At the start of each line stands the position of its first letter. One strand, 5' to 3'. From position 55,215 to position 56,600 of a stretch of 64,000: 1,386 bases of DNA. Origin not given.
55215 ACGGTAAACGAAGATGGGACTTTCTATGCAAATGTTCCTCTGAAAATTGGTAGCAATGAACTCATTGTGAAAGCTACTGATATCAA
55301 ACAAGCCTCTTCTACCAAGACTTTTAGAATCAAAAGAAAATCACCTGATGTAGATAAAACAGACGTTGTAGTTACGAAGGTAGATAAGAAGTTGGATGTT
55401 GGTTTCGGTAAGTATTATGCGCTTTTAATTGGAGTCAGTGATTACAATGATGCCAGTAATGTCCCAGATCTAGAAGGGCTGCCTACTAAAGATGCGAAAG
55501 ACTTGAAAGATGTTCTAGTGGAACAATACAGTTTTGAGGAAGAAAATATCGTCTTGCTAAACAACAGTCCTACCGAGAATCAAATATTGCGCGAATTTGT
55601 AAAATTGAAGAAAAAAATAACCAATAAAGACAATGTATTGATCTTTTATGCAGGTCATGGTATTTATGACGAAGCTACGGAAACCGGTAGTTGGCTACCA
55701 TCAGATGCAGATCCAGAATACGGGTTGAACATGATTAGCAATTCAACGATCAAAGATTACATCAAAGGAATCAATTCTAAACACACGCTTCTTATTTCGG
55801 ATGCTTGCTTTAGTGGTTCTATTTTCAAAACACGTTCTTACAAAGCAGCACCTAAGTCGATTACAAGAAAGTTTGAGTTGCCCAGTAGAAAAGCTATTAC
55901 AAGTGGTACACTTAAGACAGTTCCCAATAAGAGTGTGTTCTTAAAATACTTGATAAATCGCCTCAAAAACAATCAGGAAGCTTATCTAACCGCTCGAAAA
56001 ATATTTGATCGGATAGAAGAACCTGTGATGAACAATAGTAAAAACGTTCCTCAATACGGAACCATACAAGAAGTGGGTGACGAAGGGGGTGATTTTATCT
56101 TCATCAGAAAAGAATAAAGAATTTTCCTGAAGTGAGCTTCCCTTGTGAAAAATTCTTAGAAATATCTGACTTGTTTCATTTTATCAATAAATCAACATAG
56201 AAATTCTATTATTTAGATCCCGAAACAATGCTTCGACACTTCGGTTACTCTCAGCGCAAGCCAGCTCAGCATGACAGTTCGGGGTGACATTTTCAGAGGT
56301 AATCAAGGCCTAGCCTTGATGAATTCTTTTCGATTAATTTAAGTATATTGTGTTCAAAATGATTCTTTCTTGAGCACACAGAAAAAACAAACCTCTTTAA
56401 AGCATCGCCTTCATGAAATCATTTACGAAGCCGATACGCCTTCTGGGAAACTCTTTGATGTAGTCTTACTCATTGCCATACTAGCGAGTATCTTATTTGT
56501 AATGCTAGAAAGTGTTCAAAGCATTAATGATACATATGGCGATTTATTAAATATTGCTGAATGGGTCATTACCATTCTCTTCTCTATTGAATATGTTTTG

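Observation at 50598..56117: Self-contained two-gene exported cysteine-protease module: C1 papain-like peptidase-DUF4384 plus 5x lectin-like repeat-Ig-caspase giant protein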

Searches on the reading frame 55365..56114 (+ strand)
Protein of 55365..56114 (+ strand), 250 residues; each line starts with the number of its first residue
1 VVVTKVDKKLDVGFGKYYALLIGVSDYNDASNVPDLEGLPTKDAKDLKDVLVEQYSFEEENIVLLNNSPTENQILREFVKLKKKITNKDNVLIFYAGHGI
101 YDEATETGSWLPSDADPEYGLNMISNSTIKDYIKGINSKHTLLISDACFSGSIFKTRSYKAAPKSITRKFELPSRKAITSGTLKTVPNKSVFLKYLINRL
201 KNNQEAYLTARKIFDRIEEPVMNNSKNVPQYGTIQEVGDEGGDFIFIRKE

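Call 8: search_protein_families(library=pfam, proteins=[window:55365-56114:+], max_evalue=10)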
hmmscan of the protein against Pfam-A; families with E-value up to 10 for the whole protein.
seq(250 aa): 5 families
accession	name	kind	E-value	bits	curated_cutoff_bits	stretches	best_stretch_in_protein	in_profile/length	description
PF00656.27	Peptidase_C14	-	2.6e-16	60.5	21.4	1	18-231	3-223/233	Caspase domain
PF01650.23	Peptidase_C13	-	0.0062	16.5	22.8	1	86-156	106-168/258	Peptidase C13 family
PF25242.1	Ubiquitin_UBP8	-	0.045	13.9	27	1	197-221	16-40/55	UBP8-like, ubiquitin-like domain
PF01364.23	Peptidase_C25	-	0.071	12.8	23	1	81-159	222-283/374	Peptidase family C25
PF14538.11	Raptor_N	-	0.094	13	27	1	44-119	44-119/151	Raptor N-terminal CASPase like domain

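Call 21: search_solved_structures(query=window:55365-56114:+, max_evalue=0.01, show_alignments=2)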
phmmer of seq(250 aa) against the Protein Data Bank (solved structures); distinct sequences matched with E-value up to 0.01: 2.
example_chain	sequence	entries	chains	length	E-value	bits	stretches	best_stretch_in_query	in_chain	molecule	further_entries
6w8s_A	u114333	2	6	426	4.5e-06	29.4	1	33-155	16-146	Metacaspase-4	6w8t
6w8r_A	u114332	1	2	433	8.1e-05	25.3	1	33-155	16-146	Metacaspase-4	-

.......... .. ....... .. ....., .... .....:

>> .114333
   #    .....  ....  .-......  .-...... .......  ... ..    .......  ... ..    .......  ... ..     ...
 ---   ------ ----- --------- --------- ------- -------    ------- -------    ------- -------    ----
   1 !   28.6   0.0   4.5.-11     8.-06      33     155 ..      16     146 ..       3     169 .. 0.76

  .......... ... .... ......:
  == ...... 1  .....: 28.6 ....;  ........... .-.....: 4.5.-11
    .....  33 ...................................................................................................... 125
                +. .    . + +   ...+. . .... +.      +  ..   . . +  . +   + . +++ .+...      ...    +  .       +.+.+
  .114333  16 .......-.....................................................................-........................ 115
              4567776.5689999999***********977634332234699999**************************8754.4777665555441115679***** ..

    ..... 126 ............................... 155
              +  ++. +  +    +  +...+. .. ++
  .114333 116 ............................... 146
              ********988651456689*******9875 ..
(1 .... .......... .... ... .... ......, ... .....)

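Call 53: search_protein_families(library=padloc, proteins=[window:55365-56114:+], max_evalue=0.01)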
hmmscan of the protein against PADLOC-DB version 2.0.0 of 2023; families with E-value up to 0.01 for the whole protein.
window:55365-56114:+ (250 aa): 2 families
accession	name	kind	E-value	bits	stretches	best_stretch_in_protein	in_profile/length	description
PDLC02987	caspase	-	5.4e-16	56.8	1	17-165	3-130/453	-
PDLC00194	HamB1|HamB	-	0.0072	12.2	1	120-222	69-169/995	DEAD-box helicase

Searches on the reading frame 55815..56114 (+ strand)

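Call 101: search_protein_families(library=ncbifam, proteins=[window:55815-56114:+], max_evalue=10)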
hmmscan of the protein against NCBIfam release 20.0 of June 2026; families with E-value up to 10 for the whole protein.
window:55815-56114:+ (100 aa): 1 family
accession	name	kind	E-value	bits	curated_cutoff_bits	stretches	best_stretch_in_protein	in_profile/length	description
TIGR03159.1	cas_Csc1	equivalog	0.09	12.1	41.4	1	36-95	68-128/225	type I-D CRISPR-associated protein Cas5/Csc1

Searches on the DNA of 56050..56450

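Call 12: search_rna_families(source=window, start=56050, end=56450, threshold=evalue, max_evalue=1, show_alignments=2)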
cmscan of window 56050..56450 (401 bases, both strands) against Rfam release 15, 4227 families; matches with E-value up to 1: 1.
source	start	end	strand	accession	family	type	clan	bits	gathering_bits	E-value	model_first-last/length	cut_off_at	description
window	56119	56206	-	RF00135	snoZ223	Gene; snRNA; snoRNA; CD-box;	CL00051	18.2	45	0.97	1-94/94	no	Small nucleolar RNA Z223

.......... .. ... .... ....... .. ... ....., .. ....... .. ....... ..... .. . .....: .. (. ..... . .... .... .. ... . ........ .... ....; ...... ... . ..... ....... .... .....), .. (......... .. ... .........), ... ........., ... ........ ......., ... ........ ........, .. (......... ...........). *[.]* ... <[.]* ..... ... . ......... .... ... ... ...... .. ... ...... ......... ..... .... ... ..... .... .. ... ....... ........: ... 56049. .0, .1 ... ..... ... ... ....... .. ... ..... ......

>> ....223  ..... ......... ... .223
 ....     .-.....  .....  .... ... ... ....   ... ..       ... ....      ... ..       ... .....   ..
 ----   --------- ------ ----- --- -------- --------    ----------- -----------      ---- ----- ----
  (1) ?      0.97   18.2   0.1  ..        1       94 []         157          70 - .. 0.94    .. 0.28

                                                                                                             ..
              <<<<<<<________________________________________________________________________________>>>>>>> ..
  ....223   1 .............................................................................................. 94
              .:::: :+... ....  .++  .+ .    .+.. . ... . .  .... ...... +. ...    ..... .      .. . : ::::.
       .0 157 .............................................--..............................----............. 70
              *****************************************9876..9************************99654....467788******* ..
